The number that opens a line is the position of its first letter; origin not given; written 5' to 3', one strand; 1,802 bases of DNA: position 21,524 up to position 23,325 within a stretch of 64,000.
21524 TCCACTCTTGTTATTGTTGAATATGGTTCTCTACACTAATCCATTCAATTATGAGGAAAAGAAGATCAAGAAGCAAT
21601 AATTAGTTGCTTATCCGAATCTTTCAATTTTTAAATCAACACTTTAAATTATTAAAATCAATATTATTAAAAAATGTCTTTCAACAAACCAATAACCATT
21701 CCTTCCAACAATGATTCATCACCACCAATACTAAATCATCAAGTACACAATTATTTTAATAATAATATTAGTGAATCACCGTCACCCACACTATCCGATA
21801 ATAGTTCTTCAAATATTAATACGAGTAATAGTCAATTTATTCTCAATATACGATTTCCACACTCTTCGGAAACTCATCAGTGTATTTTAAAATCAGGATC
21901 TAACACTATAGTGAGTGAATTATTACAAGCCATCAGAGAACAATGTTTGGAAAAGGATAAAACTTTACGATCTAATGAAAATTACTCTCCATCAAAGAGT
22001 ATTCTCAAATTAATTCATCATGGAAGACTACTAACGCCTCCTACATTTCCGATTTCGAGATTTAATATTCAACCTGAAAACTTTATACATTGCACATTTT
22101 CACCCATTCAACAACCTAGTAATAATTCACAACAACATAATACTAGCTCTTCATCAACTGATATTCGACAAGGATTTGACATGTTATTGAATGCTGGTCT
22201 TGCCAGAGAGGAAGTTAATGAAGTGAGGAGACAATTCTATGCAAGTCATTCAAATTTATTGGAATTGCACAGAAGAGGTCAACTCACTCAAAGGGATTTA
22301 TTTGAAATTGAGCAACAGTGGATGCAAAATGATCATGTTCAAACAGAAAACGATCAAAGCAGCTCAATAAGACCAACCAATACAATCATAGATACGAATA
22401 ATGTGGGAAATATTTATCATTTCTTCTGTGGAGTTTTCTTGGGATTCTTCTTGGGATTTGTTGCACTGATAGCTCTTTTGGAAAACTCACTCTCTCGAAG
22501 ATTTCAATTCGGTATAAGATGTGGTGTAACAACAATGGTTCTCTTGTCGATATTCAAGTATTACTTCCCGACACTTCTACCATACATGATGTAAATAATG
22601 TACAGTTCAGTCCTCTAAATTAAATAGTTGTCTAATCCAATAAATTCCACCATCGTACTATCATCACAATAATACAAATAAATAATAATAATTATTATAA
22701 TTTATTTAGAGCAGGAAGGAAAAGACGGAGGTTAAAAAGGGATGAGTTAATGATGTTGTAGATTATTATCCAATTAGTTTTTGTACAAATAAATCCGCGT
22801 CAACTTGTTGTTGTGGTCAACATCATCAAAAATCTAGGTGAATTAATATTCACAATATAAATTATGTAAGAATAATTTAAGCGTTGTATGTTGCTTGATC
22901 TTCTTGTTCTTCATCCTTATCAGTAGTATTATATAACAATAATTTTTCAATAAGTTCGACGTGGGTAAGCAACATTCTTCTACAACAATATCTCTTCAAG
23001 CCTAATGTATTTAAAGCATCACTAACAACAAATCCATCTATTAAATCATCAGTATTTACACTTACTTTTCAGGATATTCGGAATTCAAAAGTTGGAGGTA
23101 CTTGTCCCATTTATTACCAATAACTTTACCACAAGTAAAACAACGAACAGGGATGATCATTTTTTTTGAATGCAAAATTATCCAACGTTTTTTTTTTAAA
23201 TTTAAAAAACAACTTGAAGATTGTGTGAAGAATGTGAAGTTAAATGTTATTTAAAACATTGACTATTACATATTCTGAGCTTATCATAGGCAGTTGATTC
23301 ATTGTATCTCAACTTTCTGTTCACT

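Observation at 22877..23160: RPB10 two-exon gene hidden in an apparently empty 960-bp intergenic region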

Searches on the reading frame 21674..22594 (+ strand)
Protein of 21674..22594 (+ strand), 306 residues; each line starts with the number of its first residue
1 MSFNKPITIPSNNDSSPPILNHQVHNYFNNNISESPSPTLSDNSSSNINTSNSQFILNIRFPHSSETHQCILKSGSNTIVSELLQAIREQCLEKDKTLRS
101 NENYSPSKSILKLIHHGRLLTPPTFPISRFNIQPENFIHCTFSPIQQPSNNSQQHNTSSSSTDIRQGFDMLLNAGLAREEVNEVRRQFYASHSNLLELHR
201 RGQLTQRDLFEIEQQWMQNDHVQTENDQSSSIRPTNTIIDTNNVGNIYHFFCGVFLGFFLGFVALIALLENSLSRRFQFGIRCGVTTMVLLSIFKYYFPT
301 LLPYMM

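Call 12: find_encoding_contigs(protein=window:21674-22594:+, flank=10000, max_places=4)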
Protein window:21674-22594:+ (306 aa): no gene with exactly this product is on record in the collection.

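Call 36: list_cluster_members(proteins=[window:21674-22594:+, window:41775-43442:+, window:34025-36274:+, window:51218-53011:+, window:4703-6256:-, window:54868-56808:-, window:15135-16619:+, window:6953-8008:+])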
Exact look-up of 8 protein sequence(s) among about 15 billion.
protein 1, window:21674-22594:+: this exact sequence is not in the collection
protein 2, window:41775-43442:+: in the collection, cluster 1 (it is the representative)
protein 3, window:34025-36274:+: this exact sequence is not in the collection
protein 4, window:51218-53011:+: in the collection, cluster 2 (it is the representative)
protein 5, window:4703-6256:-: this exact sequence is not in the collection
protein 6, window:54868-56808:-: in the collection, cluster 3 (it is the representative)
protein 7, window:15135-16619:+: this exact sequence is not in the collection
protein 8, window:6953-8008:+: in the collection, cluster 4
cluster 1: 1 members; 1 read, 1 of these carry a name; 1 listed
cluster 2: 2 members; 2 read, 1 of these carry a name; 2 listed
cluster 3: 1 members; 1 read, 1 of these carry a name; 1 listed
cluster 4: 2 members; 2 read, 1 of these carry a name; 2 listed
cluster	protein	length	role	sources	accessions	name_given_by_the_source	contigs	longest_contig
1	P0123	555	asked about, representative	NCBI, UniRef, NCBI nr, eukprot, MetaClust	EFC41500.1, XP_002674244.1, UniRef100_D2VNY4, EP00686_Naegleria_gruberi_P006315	predicted protein [Naegleria gruberi] | Predicted protein n=1 Tax=Naegleria gruberi TaxID=5762 RepID=D2VNY4_NAEGR | uncharacterized protein NAEGRDRAFT_70662 [Naegleria gruberi]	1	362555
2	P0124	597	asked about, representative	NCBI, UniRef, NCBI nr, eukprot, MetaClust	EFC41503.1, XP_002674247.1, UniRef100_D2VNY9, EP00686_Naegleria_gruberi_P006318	predicted protein [Naegleria gruberi] | Predicted protein n=1 Tax=Naegleria gruberi TaxID=5762 RepID=D2VNY9_NAEGR | uncharacterized protein NAEGRDRAFT_70667 [Naegleria gruberi]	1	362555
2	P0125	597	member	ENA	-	-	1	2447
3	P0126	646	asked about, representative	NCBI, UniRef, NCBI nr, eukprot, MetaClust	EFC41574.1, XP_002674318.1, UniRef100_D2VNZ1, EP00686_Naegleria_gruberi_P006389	hypothetical protein NAEGRDRAFT_80691 [Naegleria gruberi] | Uncharacterized protein n=1 Tax=Naegleria gruberi TaxID=5762 RepID=D2VNZ1_NAEGR | uncharacterized protein NAEGRDRAFT_80691 [Naegleria gruberi]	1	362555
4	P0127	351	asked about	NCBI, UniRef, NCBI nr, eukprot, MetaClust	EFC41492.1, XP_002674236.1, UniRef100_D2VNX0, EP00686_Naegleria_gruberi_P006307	predicted protein [Naegleria gruberi] | Predicted protein n=1 Tax=Naegleria gruberi TaxID=5762 RepID=D2VNX0_NAEGR | uncharacterized protein NAEGRDRAFT_51101 [Naegleria gruberi]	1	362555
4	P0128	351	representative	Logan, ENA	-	-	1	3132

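Call 49: search_protein_families(library=pfam, proteins=[window:21674-22594:+], max_evalue=0.001)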
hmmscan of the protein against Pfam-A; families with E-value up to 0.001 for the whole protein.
window:21674-22594:+ (306 aa): 1 family
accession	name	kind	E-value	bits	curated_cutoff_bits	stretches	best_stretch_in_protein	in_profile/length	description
PF13373.11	Dsc3_C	-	1.2e-17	64.9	25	1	166-295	1-145/145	DSC E3 ubiquitin ligase complex subunit 3, C-terminal domain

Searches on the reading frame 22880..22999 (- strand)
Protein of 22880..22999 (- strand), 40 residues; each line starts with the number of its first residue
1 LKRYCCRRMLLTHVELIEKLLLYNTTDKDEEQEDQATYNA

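Call 4: search_protein_families(library=pfam, proteins=[window:22880-22999:-], max_evalue=1)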
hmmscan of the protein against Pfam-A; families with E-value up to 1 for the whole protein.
seq(40 aa): 1 family
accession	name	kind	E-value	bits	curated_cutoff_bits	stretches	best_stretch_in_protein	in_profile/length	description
PF01194.22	RNA_pol_N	-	1.6e-08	35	26.9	1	1-20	39-58/58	RNA polymerases N / 8 kDa subunit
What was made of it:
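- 22877..23021 (-): Exon 2, 145 nt including the TAA stop at 22879..22877. It encodes the last base of codon 32 and residues 33-79. It carries zinc ligands Cys44 (22987..22985) and Cys45 (22984..22982) and an acidic C-terminal tail. Exon 2 alone matches RNA_pol_N profile positions 39-58 at E=1.6e-08 (call 4).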

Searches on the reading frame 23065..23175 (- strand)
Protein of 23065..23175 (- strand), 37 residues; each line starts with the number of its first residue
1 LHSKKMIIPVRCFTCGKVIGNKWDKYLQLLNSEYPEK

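Call 4: search_protein_families(library=pfam, proteins=[window:23065-23175:-], max_evalue=1)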
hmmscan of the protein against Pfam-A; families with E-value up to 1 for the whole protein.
seq(37 aa): 2 families
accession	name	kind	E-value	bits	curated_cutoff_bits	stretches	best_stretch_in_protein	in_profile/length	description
PF01194.22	RNA_pol_N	-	1.9e-13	50.8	26.9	1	7-36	1-30/58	RNA polymerases N / 8 kDa subunit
PF20173.3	ZnF_RZ-type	-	0.096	12.8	27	1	11-22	33-44/54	RZ type zinc finger domain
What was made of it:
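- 23066..23160 (-): Exon 1 of the Rpb10/RPABC5 gene. It is 95 nt, with the ATG at 23160..23158, and encodes residues 1-31 plus two bases of codon 32. It carries zinc ligands Cys7 (23142..23140) and Cys10 (23133..23131). Exon 1 alone matches RNA_pol_N profile positions 1-30 at E=1.9e-13 (call 4).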
